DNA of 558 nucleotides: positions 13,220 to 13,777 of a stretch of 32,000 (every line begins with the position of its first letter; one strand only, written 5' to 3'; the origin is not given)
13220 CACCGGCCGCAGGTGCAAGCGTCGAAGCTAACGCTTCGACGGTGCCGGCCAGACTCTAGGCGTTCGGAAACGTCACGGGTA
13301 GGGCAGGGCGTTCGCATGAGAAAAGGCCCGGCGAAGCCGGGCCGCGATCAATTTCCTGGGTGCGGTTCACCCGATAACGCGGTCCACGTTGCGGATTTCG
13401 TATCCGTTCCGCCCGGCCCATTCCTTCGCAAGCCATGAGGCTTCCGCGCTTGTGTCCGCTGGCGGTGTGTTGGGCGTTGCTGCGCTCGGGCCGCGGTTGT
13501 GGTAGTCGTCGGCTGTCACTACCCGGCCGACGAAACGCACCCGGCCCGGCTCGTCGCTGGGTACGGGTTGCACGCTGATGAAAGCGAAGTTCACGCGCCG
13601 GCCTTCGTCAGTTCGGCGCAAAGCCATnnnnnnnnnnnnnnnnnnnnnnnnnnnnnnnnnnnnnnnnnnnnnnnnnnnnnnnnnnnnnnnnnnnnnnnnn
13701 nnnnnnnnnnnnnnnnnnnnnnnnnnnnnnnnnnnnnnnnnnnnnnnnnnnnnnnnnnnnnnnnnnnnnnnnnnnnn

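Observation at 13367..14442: Orphan ParB-like gene (no ParA) with a GTGA-coupled 75-aa partner on the reverse strand of an inovirus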

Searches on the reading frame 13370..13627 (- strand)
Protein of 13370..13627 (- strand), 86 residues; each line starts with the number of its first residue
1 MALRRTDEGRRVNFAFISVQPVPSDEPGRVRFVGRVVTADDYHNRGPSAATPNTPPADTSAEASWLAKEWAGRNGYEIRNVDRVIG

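Call 6: search_protein_families(library=pfam, proteins=[window:13370-13627:-], max_evalue=0.01)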
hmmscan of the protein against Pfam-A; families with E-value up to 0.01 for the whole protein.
window:13370-13627:- (86 aa): 0 families

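Call 7: search_protein_families(library=phrogs, proteins=[window:13370-13627:-], max_evalue=0.01)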
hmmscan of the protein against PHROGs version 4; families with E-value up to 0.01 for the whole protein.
window:13370-13627:- (86 aa): 0 families

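Call 11: find_homologous_proteins(query=window:13370-13627:-, max_evalue=0.01)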
Query window:13370-13627:- (86 aa): 1 proteins with E <= 0.01 among 2 candidates.
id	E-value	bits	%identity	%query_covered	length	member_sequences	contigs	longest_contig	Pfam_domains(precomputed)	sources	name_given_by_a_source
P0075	1.9e-43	164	99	87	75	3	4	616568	-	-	-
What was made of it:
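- Tried and rejected: The word-index search for orf75 found only itself (call 11).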

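Call 17: find_encoding_contigs(protein=P0075, flank=10000, max_places=4)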
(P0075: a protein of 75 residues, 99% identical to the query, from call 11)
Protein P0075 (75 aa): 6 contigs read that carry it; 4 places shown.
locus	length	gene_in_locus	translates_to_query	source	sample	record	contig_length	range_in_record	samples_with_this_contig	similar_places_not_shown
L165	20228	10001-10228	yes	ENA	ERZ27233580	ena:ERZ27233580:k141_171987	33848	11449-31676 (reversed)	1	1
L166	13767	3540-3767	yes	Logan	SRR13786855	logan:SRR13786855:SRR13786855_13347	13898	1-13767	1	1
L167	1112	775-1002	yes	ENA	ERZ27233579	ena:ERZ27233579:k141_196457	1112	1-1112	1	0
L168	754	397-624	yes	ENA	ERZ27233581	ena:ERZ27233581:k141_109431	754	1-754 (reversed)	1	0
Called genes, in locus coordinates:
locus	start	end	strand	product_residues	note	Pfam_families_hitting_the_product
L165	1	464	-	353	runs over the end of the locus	PF13621:Cupin_8, PF08007:JmjC_2, PF02373:JmjC (weak)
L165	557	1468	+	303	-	PF00135:COesterase, PF20434:BD-FAE, PF07859:Abhydrolase_3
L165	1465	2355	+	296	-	PF13279:4HBT_2, PF03061:4HBT, PF00583:Acetyltransf_1 (weak), PF13673:Acetyltransf_10, PF13508:Acetyltransf_7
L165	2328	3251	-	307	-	PF01571:GCV_T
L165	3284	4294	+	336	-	PF02618:YceG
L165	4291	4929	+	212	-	PF02223:Thymidylate_kin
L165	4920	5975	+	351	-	PF13177:DNA_pol3_delta2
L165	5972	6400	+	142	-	PF07238:PilZ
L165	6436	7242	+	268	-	PF01026:TatD_DNase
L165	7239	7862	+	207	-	PF00023:Ank (faint), PF12796:Ank_2, PF13606:Ank_3 (faint), PF13857:Ank_5 (faint), PF12796:Ank_2, PF13637:Ank_4 (weak)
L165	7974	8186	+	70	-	-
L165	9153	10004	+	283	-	PF02195:ParB_N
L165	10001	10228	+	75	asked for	-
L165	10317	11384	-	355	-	PF05707:Zot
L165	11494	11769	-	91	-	PF10734:DUF2523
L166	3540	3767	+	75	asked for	-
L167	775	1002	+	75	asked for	-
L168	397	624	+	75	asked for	-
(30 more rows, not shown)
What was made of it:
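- Checked: Gene predictors called it on other contigs (call 17).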

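Call 71: search_protein_representatives(protein=window:13370-13594:-)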
Query: 75 residues. Proteins with E-value up to 0.001 (for the whole library): 4; up to 1e-10: 2; up to 1e-30: 1. The best 4 are listed.
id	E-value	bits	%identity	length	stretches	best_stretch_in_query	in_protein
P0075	1.1e-44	165.5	100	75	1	1-75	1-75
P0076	2.0e-11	59.7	48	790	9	47-67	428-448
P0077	1.5e-04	37.9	44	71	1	19-73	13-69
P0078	6.0e-04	36.0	42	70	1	21-73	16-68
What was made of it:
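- Tried and rejected: The exhaustive HMMER search was needed to find relatives (call 71).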

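Call 74: find_homologous_proteins(query=A4, max_evalue=0.01)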
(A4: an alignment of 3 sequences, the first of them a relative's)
Query A4 (3 sequences) (75 aa, profile of the alignment): 21 proteins with E <= 0.01 among 57 candidates.
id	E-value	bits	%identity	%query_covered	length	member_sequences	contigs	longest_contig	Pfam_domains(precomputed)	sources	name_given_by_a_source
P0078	3.4e-35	137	41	72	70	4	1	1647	-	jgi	-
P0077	1.9e-32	129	44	71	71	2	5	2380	-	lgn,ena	-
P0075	1.0e-31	126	100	100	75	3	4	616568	-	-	-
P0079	1.2e-30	123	44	72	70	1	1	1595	-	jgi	jgi:hypothetical protein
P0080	3.7e-30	121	43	72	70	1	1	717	-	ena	-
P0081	1.4e-26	110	53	73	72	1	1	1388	-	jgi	jgi:hypothetical protein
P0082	7.2e-25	104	43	71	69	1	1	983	-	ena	-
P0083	1.0e-24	104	40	71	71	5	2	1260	-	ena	-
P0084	1.1e-24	104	42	71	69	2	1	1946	-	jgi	jgi:hypothetical protein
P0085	1.8e-22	97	40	73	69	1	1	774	-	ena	-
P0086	3.7e-21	93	38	75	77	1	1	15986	-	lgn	-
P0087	4.4e-18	83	40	71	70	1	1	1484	-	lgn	-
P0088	3.0e-15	74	40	71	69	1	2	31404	-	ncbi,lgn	-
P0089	5.8e-15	73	45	77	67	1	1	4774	-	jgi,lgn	-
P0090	1.7e-12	65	34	71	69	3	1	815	-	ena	-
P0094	9.7e-10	56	34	71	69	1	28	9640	-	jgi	jgi:hypothetical protein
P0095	4.2e-9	54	31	85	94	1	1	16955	-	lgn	-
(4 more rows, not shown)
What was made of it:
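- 13367..13594 (-): orf75: small gene translationally coupled to parB through a GTGA overlap. It is a lineage-specific cargo gene (moron) of a small phage-borne family of unknown function. Remote homologues found (calls 71, 74).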

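Call 75: find_encoding_contigs(protein=P0086, flank=8000, max_places=1)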
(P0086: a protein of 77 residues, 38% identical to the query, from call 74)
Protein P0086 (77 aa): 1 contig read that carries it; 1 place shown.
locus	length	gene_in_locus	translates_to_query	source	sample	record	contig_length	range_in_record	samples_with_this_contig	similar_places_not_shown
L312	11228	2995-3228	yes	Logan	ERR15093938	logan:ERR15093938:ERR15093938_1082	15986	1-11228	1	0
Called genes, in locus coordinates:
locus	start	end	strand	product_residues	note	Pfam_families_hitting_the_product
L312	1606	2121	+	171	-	-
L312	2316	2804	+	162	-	-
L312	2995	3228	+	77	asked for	-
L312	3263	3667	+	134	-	PF12844:HTH_19, PF13560:HTH_31, PF01381:HTH_3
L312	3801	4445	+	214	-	PF10686:YAcAr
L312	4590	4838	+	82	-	-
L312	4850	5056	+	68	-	-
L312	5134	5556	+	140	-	-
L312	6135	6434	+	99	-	-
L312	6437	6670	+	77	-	-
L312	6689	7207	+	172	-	PF07799:DUF1643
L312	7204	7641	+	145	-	-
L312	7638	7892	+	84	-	-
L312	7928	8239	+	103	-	-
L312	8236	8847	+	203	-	-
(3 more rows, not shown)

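Call 76: find_encoding_contigs(protein=P0088, flank=8000, max_places=1)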
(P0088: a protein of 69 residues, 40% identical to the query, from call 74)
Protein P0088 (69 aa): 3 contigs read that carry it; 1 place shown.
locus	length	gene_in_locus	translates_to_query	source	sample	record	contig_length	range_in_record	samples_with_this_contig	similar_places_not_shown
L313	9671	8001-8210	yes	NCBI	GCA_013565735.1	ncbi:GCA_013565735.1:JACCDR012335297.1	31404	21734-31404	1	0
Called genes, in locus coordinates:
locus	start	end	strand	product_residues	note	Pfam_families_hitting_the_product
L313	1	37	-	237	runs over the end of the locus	-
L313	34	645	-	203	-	PF12705:PDDEXK_1 (weak)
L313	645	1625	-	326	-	PF03837:RecT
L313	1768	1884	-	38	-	-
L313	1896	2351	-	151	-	PF13560:HTH_31 (weak)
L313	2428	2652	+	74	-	PF15943:YdaS_toxin (weak)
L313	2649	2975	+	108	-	PF05014:Nuc_deoxyrib_tr (weak), PF14359:DUF4406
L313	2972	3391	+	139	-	PF11672:DUF3268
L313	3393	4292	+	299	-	-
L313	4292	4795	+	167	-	-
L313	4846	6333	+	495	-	PF00145:DNA_methylase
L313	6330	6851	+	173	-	-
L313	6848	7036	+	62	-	-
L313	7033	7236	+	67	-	-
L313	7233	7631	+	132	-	PF08774:VRR_NUC (weak)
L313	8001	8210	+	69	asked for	-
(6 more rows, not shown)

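Call 77: find_encoding_contigs(protein=P0094, flank=8000, max_places=2)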
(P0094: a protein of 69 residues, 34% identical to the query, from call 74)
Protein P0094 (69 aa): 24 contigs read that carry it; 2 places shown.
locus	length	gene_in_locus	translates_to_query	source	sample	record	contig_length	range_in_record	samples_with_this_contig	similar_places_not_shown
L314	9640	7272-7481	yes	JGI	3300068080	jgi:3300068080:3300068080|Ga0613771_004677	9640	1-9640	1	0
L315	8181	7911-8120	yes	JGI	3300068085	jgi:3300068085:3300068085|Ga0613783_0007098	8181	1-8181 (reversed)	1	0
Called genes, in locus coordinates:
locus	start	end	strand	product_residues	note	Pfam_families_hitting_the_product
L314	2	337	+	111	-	?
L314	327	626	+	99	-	PF27050:Phage_P22_Y8K6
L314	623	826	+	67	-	-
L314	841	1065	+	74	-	-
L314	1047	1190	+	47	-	-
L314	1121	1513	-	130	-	-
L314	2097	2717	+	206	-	PF04404:ERF (weak)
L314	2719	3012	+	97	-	-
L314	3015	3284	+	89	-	-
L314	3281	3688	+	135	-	PF05772:NinB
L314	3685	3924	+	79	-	-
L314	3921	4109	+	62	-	-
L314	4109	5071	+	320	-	PF00589:Phage_integrase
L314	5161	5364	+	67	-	-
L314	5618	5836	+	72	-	-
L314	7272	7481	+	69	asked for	-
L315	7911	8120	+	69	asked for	-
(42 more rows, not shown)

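Call 78: find_encoding_contigs(protein=P0095, flank=8000, max_places=1)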
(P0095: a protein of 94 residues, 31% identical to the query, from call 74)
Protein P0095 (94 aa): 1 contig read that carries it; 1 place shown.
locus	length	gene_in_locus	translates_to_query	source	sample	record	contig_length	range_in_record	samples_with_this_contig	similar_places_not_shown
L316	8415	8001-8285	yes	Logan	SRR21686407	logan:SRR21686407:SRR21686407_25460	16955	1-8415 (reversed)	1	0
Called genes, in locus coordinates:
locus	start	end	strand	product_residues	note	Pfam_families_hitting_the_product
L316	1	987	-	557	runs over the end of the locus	-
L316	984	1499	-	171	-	PF01841:Transglut_core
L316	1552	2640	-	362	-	-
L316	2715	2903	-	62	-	-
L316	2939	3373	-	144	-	-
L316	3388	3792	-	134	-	-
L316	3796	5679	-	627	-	PF03175:DNA_pol_B_2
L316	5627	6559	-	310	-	PF13384:HTH_23 (faint)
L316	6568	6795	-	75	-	-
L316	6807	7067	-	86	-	-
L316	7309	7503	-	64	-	-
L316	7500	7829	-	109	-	-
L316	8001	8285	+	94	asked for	-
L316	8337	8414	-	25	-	?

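Call 81: search_protein_families(library=pfam, alignment_id=A5, max_evalue=1)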
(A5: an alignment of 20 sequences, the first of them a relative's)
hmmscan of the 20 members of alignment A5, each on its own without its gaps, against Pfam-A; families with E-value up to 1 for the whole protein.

A. member 1, P0075 (75 aa): 0 families

B. families by the number of members that match (of 20 scanned): 13 families
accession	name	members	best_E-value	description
PF23359.1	Lsr2_DNA-bd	7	0.00038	Lsr2 DNA-binding domain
PF00440.29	TetR_N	3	0.0053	Bacterial regulatory proteins, tetR family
PF09954.14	DUF2188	3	0.0053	Uncharacterized protein conserved in bacteria (DUF2188)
PF10686.14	YAcAr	2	0.027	YspA, cpYpsA-related SLOG family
PF18780.6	HNH_repeat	1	0.0061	Homing endonuclease associated repeat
PF21102.3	DprA_N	1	0.01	DprA-like N-terminal HHH domain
PF22036.2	MoaF_like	1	0.019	MoaF-like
PF01462.23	LRRNT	1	0.059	Leucine rich repeat N-terminal domain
PF20575.4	HTH_63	1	0.068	Helix-turn-helix domain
PF12286.13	DUF3622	1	0.18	Protein of unknown function (DUF3622)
PF13067.11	DUF3930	1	0.18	Protein of unknown function (DUF3930)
PF14657.12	Arm-DNA-bind_4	1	0.41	Arm DNA-binding domain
PF10281.14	Ish1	1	0.49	Putative nuclear envelope organisation protein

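Call 85: predict_structure(alignment_id=A5)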
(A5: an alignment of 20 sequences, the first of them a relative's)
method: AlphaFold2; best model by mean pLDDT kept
length: 75 residues; sequences in the alignment: 20
mean_pLDDT: 82.0   pTM: 0.67
mean pLDDT of the five models: 82.0, 81.7, 81.7, 81.3, 79.9
residues with pLDDT >= 90: 21; 70-90: 39; 50-70: 11; < 50: 4
segments of 3 or more residues with pLDDT < 50: 72-75
pLDDT, mean of each block of 10 residues (from residue 1): 85 88 87 71 86 91 84 46
secondary structure, 60 per line:
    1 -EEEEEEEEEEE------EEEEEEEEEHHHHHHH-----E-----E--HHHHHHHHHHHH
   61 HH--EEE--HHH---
elements in order: E2-12 E19-27 H28-34 H49-62 E65-67
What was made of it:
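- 13367..13594 (-): AF2 pLDDT 82 (call 85).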

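Call 89: fold_search(model_id=the predicted structure, library=pdb)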
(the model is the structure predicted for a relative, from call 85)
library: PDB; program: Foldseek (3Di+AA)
matches with E <= 10: 320; with E <= 0.001: 0
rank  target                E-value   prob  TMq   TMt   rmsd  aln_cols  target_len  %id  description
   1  3hst_B                3.7e-01  0.41  0.45  0.28   6.5        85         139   15  N-Terminal RNASE H domain of rv2228c from mycobacterium tuberculosis as a fusion protein with maltose binding protein (released 2010-04-28)
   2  9jmu_MODEL_1_A        3.9e-01  0.91  0.52  0.39   2.5        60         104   17  Solution structure of DRB3 dsRBD2 (i.e. DRB3 (83-185)) (released 2026-03-25)
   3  3u3g_A                4.2e-01  0.23  0.38  0.24   6.5        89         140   15  Structure of LC11-RNase H1 Isolated from Compost by Metagenomic Approach: Insight into the Structural Bases for Unusua (released 2012-03-07)
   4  2n3h_MODEL_1_A        4.7e-01  0.91  0.53  0.55   2.8        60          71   17  Solution structure of DRB4 dsRBD2 (viz. DRB4(81-151)) (released 2016-09-07)
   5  2l2n_MODEL_1_A        5.7e-01  0.87  0.52  0.54   3.3        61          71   15  Backbone 1H, 13C, and 15N Chemical Shift Assignments for the first dsRBD of protein HYL1 (released 2010-09-29)
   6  3hst_D                6.9e-01  0.25  0.41  0.27   6.6        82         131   16  N-Terminal RNASE H domain of rv2228c from mycobacterium tuberculosis as a fusion protein with maltose binding protein (released 2010-04-28)
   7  6qbv_B                6.9e-01  0.25  0.43  0.27   5.6       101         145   11  Structure of the HTLV-2 integrase catalytic core domain in complex with magnesium (dimeric form) (released 2020-09-30)
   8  3adi_A                7.9e-01  0.60  0.46  0.48   3.1        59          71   19  Structure of Arabidopsis HYL1 and its molecular implications for miRNA processing (released 2010-05-26)
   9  6qbv_C                8.4e-01  0.60  0.54  0.30   3.6        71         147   13  Structure of the HTLV-2 integrase catalytic core domain in complex with magnesium (dimeric form) (released 2020-09-30)
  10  3aly_A                8.4e-01  0.16  0.40  0.26   6.1        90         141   12  Crystal Structure of RNase HI from Sulfolobus tokodaii with C-terminal deletion (released 2011-06-22)
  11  3adg                  9.6e-01  0.57  0.48  0.49   2.8        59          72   19  Structure of Arabidopsis HYL1 and its molecular implications for miRNA processing (released 2010-05-26)
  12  6qbv_D                9.6e-01  0.23  0.44  0.26   5.9       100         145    9  Structure of the HTLV-2 integrase catalytic core domain in complex with magnesium (dimeric form) (released 2020-09-30)
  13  6qbt                  1.1e+00  0.54  0.54  0.30   3.6        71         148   13  Structure of the HTLV-2 integrase catalytic core domain in complex with magnesium (trimeric form) (released 2020-09-30)
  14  1whq_MODEL_1_A        1.2e+00  0.25  0.43  0.35   4.5        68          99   12  Solution structure of the N-terminal dsRBD from hypothetical protein BAB28848 (released 2004-11-28)
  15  3vyy_A                1.2e+00  0.13  0.32  0.29   5.6        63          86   14  Structural insights into RISC assembly facilitated by dsRNA binding domains of human RNA helicase A (DHX9) (released 2013-02-13)
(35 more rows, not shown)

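Call 91: search_protein_families(library=phrogs, alignment_id=A5, max_evalue=0.01)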
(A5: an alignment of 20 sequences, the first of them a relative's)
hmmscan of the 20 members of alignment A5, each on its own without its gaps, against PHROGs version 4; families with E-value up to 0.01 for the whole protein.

A. member 1, P0075 (75 aa): 0 families

B. families by the number of members that match (of 20 scanned): 1 family
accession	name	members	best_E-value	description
phrog_1223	-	2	0.0023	nucloid associated Lsr2-like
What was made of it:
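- Closest known: Small uncharacterised phage proteins. Same: Hits are weak: 7 of 20 members, best E 3.8e-4 (call 81). phrog_1223 matches 2 of 20 members (call 91).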

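Call 92: search_protein_families(library=padloc, proteins=[window:13370-13594:-], max_evalue=0.01)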
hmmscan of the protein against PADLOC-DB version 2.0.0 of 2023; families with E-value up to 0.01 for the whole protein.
window:13370-13594:- (75 aa): 0 families

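Call 93: search_protein_families(library=ncbifam, proteins=[window:13370-13594:-], max_evalue=0.01)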
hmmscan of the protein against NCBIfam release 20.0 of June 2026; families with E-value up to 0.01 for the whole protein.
window:13370-13594:- (75 aa): 0 families

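Call 95: fold_search(model_id=the predicted structure, library=viral)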
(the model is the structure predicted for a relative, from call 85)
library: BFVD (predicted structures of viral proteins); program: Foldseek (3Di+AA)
matches with E <= 10: 695; with E <= 0.001: 0
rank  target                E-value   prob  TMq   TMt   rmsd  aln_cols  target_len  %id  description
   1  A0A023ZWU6            3.9e-03  1.00  0.67  0.56   3.8        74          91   18  Uncharacterized protein [Mycobacterium phage MosMoris]
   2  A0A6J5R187            8.5e-03  1.00  0.56  0.49   3.9        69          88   26  Uncharacterized protein [uncultured Caudovirales phage]
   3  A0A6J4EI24            3.9e-02  0.96  0.46  0.38   4.1        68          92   16  (no name in the UniProt tables at hand)
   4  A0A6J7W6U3            4.5e-02  0.89  0.40  0.43   4.2        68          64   13  Uncharacterized protein [uncultured Caudovirales phage]
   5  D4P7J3                7.4e-02  0.92  0.48  0.18   4.0        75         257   13  Gp082 [Rhodococcus phage ReqiPepy6]
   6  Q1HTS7                1.2e-01  0.96  0.54  0.12   5.1        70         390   17  Double-stranded RNA-binding protein-putative double-stranded RNA-dependent protein kinase (PKR) inhibitor [Squirrelpox virus]
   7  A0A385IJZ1            1.2e-01  0.92  0.52  0.19   3.4        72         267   11  Uncharacterized protein [Bacillus phage v_B-Bak10]
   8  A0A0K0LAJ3            1.2e-01  0.75  0.46  0.53   4.4        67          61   18  Uncharacterized protein [Pseudomonas phage vB_PaeM_PS24]
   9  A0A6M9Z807            1.2e-01  0.92  0.50  0.36   4.3        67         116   18  Uncharacterized protein [Vibrio phage vB_ValS_X1]
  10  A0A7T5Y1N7            1.3e-01  0.96  0.59  0.38   3.5        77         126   13  Pol protein (Fragment) [Bat gammaretrovirus]
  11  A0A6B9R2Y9            1.4e-01  0.90  0.52  0.33   7.9        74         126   20  (no name in the UniProt tables at hand)
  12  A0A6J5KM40            1.6e-01  0.72  0.48  0.51   6.2        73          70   14  Uncharacterized protein [uncultured Caudovirales phage]
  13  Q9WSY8                1.8e-01  0.87  0.56  0.33   5.0        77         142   13  Polyprotein (Fragment) [Human endogenous retrovirus W]
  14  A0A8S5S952            1.8e-01  0.77  0.44  0.41   6.0        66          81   14  Uncharacterized protein [Siphoviridae sp. ctylc9]
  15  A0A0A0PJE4            1.8e-01  0.60  0.42  0.48   4.6        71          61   17  Uncharacterized protein [Bacillus phage Bp8p-T]
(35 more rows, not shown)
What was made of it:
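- Tried and rejected: Fold searches of the orf75 model against PDB and BFVD found nothing significant (calls 89, 95).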
